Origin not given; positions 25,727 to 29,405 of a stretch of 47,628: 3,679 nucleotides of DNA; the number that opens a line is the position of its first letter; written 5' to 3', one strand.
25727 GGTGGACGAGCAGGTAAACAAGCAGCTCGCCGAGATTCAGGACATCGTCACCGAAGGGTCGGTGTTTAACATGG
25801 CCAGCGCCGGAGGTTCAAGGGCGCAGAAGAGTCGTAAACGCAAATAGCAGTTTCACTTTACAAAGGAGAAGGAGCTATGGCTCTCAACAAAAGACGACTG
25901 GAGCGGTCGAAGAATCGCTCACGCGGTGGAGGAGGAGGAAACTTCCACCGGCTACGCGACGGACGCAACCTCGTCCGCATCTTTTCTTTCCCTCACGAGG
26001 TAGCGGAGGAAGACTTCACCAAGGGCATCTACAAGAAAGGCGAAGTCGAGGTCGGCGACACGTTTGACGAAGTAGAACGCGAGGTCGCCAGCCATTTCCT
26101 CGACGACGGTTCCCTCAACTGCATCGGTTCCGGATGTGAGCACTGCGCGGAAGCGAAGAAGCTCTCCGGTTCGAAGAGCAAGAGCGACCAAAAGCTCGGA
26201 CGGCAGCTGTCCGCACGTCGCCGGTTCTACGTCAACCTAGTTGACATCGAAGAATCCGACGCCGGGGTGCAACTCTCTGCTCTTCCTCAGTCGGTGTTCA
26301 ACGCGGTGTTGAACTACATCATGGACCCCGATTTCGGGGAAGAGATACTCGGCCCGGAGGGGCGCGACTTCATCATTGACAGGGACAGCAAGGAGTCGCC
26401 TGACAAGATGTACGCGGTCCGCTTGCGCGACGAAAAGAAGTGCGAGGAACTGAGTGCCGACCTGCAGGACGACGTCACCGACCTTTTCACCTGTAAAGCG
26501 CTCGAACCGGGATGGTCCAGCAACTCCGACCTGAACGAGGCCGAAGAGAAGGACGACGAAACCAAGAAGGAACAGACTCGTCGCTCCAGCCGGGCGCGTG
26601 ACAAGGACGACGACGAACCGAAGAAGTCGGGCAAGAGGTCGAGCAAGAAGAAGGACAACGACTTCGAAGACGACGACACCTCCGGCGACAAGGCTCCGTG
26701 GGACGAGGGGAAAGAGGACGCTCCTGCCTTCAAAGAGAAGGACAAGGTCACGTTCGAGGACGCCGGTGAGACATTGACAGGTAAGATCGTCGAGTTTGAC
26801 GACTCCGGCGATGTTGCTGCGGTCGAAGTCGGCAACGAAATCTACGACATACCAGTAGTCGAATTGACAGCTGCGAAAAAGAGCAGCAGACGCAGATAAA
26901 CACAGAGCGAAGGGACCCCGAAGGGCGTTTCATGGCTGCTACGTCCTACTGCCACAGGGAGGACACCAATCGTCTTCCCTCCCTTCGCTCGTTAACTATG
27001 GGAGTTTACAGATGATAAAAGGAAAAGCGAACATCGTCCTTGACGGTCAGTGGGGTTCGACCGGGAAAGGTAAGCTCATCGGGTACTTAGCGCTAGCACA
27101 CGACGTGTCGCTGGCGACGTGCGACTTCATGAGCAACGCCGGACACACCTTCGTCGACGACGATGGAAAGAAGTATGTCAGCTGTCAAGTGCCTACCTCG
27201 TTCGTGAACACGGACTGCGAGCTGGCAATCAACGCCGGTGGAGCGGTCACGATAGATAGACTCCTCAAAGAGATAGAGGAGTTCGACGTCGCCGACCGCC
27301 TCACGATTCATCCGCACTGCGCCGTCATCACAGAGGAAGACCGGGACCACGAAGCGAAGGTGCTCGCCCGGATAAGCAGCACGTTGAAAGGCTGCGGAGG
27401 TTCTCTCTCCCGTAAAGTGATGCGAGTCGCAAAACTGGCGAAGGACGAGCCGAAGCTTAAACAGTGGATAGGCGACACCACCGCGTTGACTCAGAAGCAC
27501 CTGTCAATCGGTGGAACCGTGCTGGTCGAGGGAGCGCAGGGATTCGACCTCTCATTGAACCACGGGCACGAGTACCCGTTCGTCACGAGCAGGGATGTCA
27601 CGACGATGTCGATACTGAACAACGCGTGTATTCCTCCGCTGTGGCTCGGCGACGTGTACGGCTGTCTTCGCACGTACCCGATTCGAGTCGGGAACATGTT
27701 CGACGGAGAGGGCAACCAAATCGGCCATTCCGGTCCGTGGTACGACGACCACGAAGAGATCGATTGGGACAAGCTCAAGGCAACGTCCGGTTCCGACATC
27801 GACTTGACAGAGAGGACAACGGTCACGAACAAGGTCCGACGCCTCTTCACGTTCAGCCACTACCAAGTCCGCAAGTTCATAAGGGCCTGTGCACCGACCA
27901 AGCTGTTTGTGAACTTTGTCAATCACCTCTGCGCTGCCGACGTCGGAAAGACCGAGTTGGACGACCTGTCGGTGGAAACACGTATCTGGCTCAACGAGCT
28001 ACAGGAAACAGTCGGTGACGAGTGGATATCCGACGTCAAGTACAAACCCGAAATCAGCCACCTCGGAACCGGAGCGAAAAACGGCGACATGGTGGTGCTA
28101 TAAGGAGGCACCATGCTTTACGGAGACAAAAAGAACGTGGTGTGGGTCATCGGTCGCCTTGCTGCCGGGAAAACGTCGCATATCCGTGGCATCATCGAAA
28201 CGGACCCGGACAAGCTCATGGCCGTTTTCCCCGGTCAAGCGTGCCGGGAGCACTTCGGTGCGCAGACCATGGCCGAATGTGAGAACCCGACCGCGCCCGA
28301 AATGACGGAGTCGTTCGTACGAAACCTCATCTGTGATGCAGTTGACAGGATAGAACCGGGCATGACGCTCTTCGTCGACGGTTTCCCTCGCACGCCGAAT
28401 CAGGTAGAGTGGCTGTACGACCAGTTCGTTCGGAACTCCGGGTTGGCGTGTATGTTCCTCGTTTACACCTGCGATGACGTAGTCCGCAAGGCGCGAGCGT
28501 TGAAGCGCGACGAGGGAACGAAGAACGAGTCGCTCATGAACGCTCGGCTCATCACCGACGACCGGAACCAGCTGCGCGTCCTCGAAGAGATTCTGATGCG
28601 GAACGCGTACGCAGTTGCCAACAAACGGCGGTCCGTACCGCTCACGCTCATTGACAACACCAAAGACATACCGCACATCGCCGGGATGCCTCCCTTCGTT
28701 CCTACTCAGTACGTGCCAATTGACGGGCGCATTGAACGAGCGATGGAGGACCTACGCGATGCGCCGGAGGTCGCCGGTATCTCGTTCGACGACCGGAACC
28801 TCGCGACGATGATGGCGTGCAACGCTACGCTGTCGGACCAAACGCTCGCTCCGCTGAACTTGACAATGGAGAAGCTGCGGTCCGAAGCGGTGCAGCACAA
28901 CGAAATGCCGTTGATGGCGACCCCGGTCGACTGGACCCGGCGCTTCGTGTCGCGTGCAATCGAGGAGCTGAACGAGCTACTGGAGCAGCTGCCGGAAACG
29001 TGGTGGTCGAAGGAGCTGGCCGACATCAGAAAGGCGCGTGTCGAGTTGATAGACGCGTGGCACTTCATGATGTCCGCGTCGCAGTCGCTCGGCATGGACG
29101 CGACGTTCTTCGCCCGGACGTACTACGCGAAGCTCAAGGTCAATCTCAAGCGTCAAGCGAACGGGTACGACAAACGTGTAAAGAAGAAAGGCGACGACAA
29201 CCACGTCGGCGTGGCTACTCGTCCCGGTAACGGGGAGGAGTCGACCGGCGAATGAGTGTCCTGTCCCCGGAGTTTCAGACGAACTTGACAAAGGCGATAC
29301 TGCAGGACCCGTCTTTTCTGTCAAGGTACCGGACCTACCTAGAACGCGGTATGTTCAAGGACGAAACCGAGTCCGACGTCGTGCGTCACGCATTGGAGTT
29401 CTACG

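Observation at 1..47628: Roughly ten-fold genome-wide excess of the hexamer TTGACA on both strands, selected at the nucleic-acid level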

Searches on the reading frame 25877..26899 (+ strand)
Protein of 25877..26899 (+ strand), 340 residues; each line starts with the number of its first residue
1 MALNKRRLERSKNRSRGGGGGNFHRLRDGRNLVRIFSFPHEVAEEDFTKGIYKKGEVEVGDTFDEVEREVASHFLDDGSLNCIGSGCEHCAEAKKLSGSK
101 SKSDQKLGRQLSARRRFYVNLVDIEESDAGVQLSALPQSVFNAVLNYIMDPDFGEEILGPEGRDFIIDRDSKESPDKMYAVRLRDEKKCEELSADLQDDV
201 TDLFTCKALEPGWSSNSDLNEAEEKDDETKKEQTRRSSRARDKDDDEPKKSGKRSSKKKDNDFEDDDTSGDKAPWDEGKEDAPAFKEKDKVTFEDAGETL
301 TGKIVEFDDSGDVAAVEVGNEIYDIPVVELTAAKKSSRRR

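Call 12: search_protein_families(library=phrogs, proteins=[window:25877-26899:+], max_evalue=0.001)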
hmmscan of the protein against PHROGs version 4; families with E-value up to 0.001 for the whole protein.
window:25877-26899:+ (340 aa): 1 family
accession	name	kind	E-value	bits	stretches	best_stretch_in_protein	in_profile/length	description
phrog_1192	-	DNA, RNA and nucleotide metabolism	2.3e-14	54.6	1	7-282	11-292/326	single strand DNA binding protein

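Call 26: search_protein_families(library=pfam, proteins=[window:25877-26899:+], max_evalue=0.01)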
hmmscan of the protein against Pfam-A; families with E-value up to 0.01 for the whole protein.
window:25877-26899:+ (340 aa): 0 families

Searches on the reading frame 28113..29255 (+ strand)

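Call 12: search_protein_families(library=phrogs, proteins=[window:28113-29255:+], max_evalue=0.001)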
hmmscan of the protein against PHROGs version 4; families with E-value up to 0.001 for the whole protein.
window:28113-29255:+ (380 aa): 3 families
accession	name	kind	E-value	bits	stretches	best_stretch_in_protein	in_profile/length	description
phrog_18650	-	DNA, RNA and nucleotide metabolism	2.6e-12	48.3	1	269-354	43-126/195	dUTPase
phrog_173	-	DNA, RNA and nucleotide metabolism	5e-07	30.8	0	271-323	54-109/196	nucleoside triphosphate pyrophosphohydrolase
phrog_12184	-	other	3.7e-06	28.3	1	274-352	73-153/153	nucleotide pyrophosphohydrolase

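Call 26: search_protein_families(library=pfam, proteins=[window:28113-29255:+], max_evalue=0.01)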
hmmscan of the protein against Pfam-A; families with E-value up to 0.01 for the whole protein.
window:28113-29255:+ (380 aa): 1 family
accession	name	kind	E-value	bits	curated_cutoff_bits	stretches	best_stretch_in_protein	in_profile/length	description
PF08761.16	dUTPase_2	-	4.7e-06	27.4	22.9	1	285-328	39-84/162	dUTPase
